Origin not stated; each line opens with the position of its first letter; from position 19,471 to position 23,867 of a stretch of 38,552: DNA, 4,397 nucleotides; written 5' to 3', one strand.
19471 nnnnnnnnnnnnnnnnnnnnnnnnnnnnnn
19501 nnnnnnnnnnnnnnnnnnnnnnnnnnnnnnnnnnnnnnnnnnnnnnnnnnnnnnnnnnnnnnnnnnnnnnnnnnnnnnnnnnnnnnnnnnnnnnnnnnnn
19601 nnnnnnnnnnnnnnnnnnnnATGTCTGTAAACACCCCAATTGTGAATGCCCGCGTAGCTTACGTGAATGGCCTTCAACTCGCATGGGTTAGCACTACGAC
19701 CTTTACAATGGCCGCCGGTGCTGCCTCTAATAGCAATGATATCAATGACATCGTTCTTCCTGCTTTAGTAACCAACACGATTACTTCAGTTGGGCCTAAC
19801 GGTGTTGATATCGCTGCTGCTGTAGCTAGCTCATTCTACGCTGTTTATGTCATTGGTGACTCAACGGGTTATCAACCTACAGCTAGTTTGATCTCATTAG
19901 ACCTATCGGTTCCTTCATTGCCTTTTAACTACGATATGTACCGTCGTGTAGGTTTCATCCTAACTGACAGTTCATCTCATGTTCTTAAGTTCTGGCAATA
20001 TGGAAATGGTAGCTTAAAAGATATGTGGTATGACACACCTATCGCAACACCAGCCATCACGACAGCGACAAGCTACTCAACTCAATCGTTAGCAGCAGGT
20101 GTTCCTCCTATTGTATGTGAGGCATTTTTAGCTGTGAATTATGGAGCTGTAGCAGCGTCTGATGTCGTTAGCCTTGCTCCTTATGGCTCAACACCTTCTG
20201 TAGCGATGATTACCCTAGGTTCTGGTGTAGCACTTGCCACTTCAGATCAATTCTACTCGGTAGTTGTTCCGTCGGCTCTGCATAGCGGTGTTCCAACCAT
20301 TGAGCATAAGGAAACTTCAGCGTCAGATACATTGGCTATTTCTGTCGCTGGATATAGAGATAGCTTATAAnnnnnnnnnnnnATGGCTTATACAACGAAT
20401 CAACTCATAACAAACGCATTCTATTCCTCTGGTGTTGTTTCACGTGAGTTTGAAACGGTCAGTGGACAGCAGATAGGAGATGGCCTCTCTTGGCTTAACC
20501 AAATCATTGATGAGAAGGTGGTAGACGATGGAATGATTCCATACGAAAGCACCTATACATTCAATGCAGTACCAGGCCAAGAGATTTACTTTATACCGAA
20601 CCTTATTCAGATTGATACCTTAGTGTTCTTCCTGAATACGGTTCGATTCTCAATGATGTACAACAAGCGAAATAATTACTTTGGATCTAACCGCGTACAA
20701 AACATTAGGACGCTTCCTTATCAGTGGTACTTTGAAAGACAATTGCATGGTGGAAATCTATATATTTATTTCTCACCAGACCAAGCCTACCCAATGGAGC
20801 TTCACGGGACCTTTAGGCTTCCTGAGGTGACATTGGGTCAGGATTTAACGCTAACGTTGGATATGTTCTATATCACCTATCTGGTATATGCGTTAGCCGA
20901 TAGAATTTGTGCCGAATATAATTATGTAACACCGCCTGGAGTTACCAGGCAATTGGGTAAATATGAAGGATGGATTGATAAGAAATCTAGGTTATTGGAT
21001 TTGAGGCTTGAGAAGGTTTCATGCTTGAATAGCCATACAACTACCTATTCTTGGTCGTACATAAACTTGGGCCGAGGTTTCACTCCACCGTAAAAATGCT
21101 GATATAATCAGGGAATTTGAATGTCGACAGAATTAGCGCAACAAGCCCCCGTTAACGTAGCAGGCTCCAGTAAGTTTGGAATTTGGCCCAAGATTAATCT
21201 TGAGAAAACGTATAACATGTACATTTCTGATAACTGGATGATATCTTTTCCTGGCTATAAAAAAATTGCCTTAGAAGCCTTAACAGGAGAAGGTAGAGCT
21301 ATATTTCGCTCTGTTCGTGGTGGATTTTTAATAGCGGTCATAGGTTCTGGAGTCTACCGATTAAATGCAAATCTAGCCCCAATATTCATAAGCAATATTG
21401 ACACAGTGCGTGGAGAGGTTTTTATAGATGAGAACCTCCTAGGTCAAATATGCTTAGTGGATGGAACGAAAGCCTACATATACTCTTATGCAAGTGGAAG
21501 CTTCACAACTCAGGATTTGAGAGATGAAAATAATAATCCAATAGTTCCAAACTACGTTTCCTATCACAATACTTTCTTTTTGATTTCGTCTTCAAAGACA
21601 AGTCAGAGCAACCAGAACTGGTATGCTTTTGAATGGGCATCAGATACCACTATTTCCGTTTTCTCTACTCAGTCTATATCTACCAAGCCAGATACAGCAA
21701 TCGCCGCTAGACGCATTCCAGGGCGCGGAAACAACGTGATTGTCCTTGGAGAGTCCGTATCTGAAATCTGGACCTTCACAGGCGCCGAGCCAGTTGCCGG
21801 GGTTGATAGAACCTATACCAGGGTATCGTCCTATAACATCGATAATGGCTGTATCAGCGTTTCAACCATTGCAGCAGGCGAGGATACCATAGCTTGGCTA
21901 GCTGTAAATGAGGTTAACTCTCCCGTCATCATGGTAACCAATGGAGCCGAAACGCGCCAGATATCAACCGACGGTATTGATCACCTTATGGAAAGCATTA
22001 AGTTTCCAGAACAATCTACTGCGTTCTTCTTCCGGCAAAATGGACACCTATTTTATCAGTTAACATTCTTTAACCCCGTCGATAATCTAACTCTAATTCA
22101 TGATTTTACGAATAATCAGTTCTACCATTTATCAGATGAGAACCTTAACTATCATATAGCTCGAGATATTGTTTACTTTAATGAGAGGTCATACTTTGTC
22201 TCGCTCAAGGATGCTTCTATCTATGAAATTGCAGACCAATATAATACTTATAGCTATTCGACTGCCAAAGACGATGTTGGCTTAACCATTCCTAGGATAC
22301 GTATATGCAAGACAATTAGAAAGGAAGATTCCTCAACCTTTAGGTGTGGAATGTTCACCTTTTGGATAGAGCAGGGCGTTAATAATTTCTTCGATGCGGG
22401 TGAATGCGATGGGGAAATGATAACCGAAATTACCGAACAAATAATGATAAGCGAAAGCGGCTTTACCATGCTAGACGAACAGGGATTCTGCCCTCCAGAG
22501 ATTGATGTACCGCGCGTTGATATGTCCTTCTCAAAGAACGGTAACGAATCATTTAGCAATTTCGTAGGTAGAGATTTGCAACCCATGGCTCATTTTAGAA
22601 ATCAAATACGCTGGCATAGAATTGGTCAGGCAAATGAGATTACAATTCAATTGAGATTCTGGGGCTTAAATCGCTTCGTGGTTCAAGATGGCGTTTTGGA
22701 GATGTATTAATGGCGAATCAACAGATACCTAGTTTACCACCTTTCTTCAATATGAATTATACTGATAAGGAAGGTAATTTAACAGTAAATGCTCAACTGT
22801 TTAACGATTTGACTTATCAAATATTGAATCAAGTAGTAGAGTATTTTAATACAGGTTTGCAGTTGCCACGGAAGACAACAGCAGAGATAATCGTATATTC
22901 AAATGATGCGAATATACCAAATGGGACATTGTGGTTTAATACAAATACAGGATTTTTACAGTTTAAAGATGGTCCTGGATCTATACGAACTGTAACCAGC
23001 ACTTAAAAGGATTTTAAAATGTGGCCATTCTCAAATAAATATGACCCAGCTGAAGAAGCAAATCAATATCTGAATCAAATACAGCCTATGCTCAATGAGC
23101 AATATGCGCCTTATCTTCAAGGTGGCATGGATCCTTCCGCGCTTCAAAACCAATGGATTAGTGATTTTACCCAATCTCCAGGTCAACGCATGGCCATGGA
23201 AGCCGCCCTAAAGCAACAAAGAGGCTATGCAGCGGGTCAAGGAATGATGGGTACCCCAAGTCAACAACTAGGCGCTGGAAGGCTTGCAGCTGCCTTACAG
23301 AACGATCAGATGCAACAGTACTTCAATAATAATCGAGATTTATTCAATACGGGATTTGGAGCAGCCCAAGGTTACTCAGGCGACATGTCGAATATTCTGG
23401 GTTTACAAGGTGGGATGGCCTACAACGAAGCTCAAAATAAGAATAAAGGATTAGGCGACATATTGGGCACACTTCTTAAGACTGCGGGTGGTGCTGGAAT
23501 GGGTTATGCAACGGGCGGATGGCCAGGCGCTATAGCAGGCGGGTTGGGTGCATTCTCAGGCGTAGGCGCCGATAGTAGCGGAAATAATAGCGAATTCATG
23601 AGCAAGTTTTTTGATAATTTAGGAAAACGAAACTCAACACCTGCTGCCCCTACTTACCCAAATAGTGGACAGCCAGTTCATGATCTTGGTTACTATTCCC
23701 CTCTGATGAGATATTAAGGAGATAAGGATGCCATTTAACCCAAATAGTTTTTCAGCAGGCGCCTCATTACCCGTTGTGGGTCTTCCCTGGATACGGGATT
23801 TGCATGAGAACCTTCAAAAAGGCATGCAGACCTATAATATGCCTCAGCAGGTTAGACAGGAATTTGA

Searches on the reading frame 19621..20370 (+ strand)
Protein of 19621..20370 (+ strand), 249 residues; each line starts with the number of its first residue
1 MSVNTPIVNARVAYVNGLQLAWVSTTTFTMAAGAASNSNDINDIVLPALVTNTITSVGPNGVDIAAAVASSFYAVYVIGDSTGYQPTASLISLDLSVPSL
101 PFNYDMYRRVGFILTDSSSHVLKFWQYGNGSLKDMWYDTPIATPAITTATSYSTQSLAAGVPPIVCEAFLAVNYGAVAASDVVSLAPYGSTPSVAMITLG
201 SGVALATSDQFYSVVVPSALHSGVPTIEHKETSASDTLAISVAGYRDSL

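Call 8: search_protein_families(library=phrogs, proteins=[window:19621-20370:+], max_evalue=0.001)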
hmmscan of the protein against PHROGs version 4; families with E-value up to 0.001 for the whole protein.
window:19621-20370:+ (249 aa): 0 families

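Call 9: search_protein_families(library=pfam, proteins=[window:19621-20370:+], max_evalue=0.01)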
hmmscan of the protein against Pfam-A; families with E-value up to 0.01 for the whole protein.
window:19621-20370:+ (249 aa): 0 families

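Call 45: search_protein_families(library=phrogs, proteins=[window:19621-20370:+], max_evalue=0.01)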
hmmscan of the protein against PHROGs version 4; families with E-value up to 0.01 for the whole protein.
window:19621-20370:+ (249 aa): 1 family
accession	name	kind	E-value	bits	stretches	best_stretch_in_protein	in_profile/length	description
phrog_17105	-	unknown function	0.0028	17.4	0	54-96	261-303/528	-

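Call 89: search_protein_families(library=pfam, proteins=[window:19621-20370:+], max_evalue=0.001)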
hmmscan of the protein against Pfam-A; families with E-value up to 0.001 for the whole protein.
window:19621-20370:+ (249 aa): 0 families

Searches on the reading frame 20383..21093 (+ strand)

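Call 8: search_protein_families(library=phrogs, proteins=[window:20383-21093:+], max_evalue=0.001)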
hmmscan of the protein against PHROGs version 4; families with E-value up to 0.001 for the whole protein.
window:20383-21093:+ (236 aa): 1 family
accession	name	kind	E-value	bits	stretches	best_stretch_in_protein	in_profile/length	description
phrog_12985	-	unknown function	1.6e-05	25.8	1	3-181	2-191/238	-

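Call 9: search_protein_families(library=pfam, proteins=[window:20383-21093:+], max_evalue=0.01)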
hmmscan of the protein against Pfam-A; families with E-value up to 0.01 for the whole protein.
window:20383-21093:+ (236 aa): 1 family
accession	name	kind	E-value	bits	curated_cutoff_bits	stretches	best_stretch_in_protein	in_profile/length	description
PF24175.2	SU10_adaptor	-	8.1e-06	26.8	27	1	35-171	24-151/194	SU10 adaptor protein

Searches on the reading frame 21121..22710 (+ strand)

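Call 8: search_protein_families(library=phrogs, proteins=[window:21121-22710:+], max_evalue=0.001)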
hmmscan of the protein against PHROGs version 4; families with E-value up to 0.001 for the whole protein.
window:21121-22710:+ (529 aa): 1 family
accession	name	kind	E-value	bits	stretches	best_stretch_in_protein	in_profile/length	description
phrog_578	-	connector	2.1e-33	116.6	1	34-512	37-453/486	head closure Hc3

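Call 9: search_protein_families(library=pfam, proteins=[window:21121-22710:+], max_evalue=0.01)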
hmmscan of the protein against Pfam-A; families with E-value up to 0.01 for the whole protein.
window:21121-22710:+ (529 aa): 0 families

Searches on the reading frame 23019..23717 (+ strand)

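Call 8: search_protein_families(library=phrogs, proteins=[window:23019-23717:+], max_evalue=0.001)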
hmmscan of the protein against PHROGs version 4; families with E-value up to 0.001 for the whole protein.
window:23019-23717:+ (232 aa): 1 family
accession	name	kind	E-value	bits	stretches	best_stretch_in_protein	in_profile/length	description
phrog_598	-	DNA, RNA and nucleotide metabolism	0.00014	22.6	1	14-181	63-223/240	DNA ejection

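Call 9: search_protein_families(library=pfam, proteins=[window:23019-23717:+], max_evalue=0.01)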
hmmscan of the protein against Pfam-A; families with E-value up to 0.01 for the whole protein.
window:23019-23717:+ (232 aa): 0 families
